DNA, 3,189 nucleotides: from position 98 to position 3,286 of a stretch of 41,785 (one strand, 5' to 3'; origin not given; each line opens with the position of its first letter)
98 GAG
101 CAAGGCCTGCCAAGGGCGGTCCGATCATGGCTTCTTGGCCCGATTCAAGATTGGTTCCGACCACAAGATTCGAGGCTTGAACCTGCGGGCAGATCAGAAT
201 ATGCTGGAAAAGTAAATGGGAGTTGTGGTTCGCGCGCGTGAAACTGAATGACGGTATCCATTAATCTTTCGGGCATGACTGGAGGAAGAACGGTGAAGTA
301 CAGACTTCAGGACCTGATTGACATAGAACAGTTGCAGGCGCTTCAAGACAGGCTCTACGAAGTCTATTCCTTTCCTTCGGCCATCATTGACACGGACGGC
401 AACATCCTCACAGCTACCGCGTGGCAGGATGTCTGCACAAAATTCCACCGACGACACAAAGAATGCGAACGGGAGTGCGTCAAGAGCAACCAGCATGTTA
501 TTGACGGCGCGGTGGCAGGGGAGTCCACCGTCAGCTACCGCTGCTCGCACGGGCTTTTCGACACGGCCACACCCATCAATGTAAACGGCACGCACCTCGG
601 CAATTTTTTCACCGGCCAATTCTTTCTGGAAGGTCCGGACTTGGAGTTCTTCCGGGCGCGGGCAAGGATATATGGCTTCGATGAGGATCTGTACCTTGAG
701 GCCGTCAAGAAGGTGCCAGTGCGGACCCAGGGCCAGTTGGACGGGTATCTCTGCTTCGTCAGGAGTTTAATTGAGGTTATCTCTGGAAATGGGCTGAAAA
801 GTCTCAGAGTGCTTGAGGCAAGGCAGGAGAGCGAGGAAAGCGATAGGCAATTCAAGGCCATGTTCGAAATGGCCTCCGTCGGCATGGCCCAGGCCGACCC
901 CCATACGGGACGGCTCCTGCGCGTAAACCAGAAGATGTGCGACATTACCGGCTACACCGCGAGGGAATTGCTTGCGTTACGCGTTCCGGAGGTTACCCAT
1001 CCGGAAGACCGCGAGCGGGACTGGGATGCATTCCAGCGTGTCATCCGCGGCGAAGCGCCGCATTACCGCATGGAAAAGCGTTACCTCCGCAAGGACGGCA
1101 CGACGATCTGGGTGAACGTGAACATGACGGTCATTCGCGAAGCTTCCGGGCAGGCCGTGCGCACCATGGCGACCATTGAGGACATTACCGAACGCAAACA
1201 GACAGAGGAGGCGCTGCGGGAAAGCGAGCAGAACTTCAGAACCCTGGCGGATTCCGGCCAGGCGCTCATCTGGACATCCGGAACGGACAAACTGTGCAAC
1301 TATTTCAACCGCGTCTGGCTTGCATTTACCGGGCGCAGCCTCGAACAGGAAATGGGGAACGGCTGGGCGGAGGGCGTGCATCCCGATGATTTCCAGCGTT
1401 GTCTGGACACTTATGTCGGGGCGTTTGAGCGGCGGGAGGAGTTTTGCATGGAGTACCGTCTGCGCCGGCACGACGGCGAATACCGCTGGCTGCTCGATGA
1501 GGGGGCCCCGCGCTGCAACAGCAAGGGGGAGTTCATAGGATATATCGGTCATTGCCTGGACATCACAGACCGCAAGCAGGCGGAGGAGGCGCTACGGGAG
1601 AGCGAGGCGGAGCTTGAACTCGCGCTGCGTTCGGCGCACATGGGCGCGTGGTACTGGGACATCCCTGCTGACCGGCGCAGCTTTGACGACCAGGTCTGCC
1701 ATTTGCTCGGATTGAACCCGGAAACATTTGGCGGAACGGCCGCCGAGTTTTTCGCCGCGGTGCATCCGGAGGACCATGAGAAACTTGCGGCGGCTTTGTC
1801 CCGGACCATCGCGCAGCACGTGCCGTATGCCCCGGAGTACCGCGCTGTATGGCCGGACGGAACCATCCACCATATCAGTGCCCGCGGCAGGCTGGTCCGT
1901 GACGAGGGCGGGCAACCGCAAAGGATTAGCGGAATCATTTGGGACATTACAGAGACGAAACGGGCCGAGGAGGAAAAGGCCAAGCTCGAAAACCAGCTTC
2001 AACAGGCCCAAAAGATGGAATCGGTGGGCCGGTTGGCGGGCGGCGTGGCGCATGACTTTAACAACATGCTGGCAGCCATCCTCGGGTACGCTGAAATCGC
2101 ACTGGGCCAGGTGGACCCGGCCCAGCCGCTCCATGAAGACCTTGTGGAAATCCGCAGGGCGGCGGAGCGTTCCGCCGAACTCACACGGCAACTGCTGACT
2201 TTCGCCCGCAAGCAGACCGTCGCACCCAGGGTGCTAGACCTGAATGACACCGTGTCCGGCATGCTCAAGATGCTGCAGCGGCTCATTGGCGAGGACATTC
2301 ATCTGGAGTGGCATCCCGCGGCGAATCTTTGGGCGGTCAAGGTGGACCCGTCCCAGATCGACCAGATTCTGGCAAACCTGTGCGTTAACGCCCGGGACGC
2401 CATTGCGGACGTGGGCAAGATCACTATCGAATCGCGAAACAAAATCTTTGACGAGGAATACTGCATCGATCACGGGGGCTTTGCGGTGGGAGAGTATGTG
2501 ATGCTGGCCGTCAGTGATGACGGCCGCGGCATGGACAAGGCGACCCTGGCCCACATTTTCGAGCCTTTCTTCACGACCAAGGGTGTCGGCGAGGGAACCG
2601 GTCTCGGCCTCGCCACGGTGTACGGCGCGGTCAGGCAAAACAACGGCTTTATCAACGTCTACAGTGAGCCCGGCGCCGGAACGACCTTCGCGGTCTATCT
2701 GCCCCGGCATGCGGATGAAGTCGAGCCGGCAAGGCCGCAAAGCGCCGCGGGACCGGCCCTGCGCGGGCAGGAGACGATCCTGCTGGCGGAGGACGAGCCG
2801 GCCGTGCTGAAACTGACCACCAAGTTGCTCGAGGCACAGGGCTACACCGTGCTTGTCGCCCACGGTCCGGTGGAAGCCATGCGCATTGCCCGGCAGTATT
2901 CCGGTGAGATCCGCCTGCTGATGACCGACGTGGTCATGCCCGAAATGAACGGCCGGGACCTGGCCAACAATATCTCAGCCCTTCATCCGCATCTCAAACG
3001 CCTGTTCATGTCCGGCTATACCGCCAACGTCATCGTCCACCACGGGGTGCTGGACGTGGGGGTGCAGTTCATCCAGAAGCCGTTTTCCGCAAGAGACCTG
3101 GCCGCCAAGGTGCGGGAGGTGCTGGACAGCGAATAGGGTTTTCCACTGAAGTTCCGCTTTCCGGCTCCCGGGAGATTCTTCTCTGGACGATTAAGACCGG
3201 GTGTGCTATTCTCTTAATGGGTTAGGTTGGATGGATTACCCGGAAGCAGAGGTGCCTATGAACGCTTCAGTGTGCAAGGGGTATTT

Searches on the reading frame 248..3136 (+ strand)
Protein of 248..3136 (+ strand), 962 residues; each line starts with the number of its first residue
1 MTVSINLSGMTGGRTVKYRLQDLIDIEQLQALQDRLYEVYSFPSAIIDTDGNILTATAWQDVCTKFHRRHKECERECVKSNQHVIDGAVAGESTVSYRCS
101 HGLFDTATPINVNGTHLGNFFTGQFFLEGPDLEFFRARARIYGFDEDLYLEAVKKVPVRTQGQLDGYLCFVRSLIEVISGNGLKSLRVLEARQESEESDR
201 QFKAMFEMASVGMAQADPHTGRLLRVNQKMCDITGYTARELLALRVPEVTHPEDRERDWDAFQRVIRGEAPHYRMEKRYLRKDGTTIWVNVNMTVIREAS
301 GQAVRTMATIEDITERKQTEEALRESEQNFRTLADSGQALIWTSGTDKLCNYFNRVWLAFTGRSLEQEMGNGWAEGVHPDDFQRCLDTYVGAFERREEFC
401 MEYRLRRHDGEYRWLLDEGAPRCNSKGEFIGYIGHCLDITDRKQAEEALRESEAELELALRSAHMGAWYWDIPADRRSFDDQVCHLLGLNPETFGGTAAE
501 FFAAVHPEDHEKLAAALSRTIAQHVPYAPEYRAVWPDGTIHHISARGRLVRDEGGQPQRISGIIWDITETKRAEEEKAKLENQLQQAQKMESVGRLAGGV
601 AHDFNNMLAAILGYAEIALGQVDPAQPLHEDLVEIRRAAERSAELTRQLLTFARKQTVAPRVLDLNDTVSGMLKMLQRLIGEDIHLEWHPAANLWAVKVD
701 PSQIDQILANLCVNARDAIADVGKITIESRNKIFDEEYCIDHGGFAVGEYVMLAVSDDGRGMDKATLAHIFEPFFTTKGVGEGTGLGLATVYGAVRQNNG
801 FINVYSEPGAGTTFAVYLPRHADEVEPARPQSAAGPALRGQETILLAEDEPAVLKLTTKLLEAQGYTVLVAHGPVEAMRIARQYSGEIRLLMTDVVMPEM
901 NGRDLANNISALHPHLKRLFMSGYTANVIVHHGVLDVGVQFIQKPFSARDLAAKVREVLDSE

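Call 52: search_protein_families(library=pfam, proteins=[window:248-3136:+], max_evalue=0.00001)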
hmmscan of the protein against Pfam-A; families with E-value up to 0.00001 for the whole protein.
window:248-3136:+ (962 aa): 9 families
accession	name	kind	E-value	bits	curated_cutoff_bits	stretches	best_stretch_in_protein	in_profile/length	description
PF08447.18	PAS_3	-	2.7e-54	181.8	25.6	3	479-564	4-89/89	PAS fold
PF10114.15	PocR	-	9.4e-46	156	23.9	1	22-181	1-160/162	Sensory domain found in PocR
PF00989.32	PAS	-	2.3e-29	102.1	22.6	2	201-313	2-113/113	PAS fold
PF13426.13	PAS_9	-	4.5e-28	98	27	1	212-315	3-103/103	PAS domain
PF08448.16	PAS_4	-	2e-26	92.8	23.1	2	220-318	14-110/110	PAS fold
PF02518.31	HATPase_c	-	8.5e-20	71.7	26.4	1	700-820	2-109/111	Histidine kinase-, DNA gyrase B-, and HSP90-like ATPase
PF00072.30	Response_reg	-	8.1e-17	61.8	30.2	1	844-956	1-111/111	Response regulator receiver domain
PF13188.13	PAS_8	-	2.3e-11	43.6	21.8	1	201-261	2-60/65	PAS domain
PF00512.31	HisKA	-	1.1e-08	35.4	26.9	1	594-656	3-64/66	His Kinase A (phospho-acceptor) domain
